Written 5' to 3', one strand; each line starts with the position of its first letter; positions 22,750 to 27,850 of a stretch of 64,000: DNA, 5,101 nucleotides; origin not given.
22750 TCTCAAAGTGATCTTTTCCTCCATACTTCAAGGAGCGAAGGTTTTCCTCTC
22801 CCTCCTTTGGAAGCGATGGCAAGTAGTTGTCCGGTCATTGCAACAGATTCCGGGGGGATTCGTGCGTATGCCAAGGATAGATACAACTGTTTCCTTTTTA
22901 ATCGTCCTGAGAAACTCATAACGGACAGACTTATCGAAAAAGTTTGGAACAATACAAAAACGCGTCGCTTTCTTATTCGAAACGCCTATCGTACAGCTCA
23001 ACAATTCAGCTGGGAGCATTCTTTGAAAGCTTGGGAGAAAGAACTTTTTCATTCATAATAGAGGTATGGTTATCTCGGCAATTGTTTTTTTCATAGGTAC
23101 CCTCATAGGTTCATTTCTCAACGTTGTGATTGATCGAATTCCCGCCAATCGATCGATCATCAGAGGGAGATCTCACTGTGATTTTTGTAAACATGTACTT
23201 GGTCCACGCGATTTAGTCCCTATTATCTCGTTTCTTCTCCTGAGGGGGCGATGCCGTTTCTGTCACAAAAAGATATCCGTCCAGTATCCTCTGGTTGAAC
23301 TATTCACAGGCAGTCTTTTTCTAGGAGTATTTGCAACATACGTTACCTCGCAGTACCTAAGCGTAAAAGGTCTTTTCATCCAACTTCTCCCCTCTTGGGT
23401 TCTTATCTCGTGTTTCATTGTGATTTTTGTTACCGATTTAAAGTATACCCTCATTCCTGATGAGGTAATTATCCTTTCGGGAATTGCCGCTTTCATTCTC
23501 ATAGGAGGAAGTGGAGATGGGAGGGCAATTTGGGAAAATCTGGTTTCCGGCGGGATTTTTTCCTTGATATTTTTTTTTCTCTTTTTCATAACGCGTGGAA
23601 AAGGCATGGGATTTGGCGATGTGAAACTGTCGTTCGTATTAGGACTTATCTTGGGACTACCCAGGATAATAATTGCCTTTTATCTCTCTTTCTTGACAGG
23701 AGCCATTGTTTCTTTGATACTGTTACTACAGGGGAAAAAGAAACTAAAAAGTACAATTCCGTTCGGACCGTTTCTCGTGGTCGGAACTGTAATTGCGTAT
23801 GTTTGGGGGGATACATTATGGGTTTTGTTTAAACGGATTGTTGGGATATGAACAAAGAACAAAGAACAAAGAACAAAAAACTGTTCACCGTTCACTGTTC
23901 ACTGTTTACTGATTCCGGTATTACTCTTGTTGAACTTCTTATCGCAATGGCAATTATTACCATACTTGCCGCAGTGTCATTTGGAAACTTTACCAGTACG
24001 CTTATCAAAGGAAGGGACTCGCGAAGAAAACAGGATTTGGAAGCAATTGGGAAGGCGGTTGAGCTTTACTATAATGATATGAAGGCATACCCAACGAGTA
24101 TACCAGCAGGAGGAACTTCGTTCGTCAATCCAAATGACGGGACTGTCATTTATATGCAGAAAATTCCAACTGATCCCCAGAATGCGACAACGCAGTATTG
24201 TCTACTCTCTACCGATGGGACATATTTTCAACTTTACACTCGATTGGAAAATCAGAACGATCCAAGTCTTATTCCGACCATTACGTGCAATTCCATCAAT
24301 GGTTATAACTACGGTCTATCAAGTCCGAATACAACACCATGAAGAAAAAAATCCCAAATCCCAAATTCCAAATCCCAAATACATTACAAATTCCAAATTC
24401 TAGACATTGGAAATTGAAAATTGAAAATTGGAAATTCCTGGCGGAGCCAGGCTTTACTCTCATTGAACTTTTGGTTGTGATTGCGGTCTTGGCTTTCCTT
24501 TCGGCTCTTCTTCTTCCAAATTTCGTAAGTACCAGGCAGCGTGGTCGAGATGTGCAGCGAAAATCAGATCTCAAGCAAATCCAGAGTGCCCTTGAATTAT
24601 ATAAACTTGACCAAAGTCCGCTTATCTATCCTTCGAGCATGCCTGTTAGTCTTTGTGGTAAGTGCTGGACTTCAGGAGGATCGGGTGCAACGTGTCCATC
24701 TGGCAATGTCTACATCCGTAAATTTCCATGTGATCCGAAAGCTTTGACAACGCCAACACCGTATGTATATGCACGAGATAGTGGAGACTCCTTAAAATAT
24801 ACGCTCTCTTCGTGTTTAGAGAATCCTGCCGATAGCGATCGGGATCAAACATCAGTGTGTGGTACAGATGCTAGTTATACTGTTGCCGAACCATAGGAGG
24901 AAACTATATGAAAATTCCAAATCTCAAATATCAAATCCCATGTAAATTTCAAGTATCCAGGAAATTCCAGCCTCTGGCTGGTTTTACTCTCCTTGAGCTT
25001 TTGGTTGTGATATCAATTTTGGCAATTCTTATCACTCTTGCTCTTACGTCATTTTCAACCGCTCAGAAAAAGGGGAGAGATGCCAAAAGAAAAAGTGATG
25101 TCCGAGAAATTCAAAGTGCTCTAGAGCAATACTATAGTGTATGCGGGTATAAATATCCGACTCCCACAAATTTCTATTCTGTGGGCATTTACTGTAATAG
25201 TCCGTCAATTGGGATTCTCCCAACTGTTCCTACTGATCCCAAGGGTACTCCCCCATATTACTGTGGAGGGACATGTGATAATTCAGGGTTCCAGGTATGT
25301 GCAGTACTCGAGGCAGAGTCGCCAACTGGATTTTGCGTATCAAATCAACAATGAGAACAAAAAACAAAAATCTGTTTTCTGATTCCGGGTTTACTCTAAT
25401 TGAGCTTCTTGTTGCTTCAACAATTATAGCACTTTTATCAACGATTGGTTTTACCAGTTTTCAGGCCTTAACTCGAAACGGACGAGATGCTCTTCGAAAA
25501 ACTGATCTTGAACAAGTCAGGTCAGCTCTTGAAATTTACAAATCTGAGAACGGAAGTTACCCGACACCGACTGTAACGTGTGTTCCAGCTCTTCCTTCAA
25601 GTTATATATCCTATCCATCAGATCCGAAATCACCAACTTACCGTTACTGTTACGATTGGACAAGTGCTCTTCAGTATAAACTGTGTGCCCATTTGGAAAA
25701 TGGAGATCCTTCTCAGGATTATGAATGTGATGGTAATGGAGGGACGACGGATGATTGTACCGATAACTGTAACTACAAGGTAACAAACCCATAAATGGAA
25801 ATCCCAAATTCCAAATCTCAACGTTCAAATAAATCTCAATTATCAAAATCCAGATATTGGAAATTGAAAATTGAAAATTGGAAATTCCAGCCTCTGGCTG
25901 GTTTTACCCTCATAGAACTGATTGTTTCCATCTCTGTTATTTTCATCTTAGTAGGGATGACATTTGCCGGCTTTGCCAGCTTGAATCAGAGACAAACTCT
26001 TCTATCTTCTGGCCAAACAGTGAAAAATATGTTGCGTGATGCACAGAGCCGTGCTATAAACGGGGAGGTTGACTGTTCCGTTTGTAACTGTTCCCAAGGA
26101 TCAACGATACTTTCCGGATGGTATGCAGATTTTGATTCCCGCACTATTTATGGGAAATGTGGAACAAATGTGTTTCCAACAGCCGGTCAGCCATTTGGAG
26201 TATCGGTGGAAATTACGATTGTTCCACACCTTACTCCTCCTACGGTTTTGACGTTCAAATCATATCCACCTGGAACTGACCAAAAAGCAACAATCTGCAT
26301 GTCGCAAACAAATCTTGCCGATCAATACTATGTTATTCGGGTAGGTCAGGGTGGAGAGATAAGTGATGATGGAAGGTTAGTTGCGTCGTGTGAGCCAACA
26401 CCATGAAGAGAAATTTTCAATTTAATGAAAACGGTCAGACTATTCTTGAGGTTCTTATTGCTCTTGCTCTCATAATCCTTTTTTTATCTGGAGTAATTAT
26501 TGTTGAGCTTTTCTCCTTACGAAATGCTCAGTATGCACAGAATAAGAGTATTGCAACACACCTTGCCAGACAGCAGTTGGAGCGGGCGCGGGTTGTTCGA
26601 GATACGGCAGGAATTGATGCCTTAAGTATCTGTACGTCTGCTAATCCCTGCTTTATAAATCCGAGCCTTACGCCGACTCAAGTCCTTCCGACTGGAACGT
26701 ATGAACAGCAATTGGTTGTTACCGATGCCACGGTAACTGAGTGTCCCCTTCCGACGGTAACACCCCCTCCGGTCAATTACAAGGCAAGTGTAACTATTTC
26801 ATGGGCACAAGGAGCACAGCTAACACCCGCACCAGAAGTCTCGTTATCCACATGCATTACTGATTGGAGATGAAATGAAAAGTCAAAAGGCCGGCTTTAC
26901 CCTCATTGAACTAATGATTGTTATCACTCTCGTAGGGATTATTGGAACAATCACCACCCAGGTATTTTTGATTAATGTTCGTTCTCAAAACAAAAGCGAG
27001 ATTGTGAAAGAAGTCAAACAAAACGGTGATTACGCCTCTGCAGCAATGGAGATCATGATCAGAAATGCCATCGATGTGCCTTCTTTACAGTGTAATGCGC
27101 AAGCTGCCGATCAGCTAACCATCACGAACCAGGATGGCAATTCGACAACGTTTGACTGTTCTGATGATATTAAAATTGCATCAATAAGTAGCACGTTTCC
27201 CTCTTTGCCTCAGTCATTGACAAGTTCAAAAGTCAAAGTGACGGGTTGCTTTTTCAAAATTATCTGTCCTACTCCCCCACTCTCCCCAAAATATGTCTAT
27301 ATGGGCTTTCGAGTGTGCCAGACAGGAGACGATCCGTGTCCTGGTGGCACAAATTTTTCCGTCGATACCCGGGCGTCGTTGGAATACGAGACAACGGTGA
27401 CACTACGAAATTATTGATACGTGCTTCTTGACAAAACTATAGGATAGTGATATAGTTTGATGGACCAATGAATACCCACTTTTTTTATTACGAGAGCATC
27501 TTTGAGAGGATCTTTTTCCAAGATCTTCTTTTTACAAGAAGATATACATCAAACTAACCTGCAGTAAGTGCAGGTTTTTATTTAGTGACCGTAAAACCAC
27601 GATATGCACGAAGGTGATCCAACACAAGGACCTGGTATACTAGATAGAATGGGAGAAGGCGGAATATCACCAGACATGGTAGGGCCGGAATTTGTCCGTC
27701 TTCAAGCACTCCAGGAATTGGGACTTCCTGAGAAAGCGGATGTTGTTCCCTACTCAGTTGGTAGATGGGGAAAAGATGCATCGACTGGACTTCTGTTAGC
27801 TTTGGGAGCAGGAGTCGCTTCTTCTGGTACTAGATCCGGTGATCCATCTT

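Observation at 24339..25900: Pilin leader peptides are unusually long and encoded by degenerate heptanucleotide tandem repeats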

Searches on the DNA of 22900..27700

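Call 58: search_rna_families(source=window, start=22900, end=27700, threshold=evalue, max_evalue=1)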
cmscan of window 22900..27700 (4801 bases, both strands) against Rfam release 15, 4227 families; matches with E-value up to 1: 1.
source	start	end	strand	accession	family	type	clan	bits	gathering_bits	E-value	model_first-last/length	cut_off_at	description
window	25796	25889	-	RF03641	mir-991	Gene; miRNA;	-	26.9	100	0.027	1-88/88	no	mir-991 microRNA precursor family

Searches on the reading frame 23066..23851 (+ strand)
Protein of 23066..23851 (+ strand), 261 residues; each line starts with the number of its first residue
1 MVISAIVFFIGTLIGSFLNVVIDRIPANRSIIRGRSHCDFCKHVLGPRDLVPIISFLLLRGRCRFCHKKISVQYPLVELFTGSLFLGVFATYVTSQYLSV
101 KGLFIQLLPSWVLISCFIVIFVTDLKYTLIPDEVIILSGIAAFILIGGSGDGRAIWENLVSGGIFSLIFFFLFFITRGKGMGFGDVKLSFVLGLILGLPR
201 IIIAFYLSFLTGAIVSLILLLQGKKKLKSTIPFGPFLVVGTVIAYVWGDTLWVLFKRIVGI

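Call 5: search_protein_families(library=pfam, proteins=[window:23066-23851:+], max_evalue=0.01)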
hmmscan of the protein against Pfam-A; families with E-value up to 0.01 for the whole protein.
window:23066-23851:+ (261 aa): 2 families
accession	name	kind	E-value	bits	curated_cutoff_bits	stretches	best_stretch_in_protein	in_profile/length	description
PF06750.18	A24_N_bact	-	1.6e-33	115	23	1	10-91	2-83/84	Bacterial Peptidase A24 N-terminal domain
PF01478.23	Peptidase_A24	-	3.8e-15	56.6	26.5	1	111-217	1-104/104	Type IV leader peptidase family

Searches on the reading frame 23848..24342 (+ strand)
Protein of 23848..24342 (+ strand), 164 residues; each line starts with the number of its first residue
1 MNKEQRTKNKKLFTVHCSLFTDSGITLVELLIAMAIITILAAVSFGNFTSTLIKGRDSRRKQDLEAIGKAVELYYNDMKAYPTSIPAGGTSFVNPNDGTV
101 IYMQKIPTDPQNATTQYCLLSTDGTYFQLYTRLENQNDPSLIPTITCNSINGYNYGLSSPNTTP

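Call 5: search_protein_families(library=pfam, proteins=[window:23848-24342:+], max_evalue=0.01)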
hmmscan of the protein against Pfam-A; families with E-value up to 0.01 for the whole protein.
window:23848-24342:+ (164 aa): 2 families
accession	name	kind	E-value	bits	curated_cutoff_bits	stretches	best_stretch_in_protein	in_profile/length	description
PF07963.17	N_methyl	-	2.7e-06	27.2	21.2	1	23-44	5-26/27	Prokaryotic N-terminal methylation motif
PF08334.16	T2SSG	-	0.00033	21.1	21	1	53-129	7-87/108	Type II secretion system (T2SS), protein G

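Call 65: find_encoding_contigs(protein=window:23848-24342:+, flank=1500, max_places=10)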
Protein window:23848-24342:+ (164 aa): 6 contigs read that carry it; 4 places shown.
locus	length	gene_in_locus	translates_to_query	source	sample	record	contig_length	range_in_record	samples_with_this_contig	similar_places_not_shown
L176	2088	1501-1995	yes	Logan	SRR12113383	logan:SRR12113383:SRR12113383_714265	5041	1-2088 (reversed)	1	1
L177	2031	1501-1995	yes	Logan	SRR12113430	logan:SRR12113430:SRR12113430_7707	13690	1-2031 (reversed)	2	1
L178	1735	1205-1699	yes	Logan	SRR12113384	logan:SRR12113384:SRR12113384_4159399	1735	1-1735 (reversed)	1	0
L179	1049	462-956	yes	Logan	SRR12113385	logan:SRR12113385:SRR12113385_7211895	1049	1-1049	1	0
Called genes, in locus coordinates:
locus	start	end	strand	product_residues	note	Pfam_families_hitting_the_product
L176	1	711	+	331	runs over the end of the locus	PF13692:Glyco_trans_1_4, PF13524:Glyco_trans_1_2 (weak), PF00534:Glycos_transf_1, PF20706:GT4-conflict (weak)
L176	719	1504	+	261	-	PF06750:A24_N_bact, PF01478:Peptidase_A24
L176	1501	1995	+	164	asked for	PF07963:N_methyl (weak)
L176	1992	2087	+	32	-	?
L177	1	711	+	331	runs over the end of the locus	PF13692:Glyco_trans_1_4, PF13524:Glyco_trans_1_2 (weak), PF00534:Glycos_transf_1, PF20706:GT4-conflict (weak)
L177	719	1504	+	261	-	PF06750:A24_N_bact, PF01478:Peptidase_A24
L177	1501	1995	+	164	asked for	PF07963:N_methyl (weak)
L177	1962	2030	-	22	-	?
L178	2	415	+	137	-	?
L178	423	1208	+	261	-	PF06750:A24_N_bact, PF01478:Peptidase_A24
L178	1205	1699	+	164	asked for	PF07963:N_methyl (weak)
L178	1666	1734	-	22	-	?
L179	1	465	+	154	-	?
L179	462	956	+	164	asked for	PF07963:N_methyl (weak)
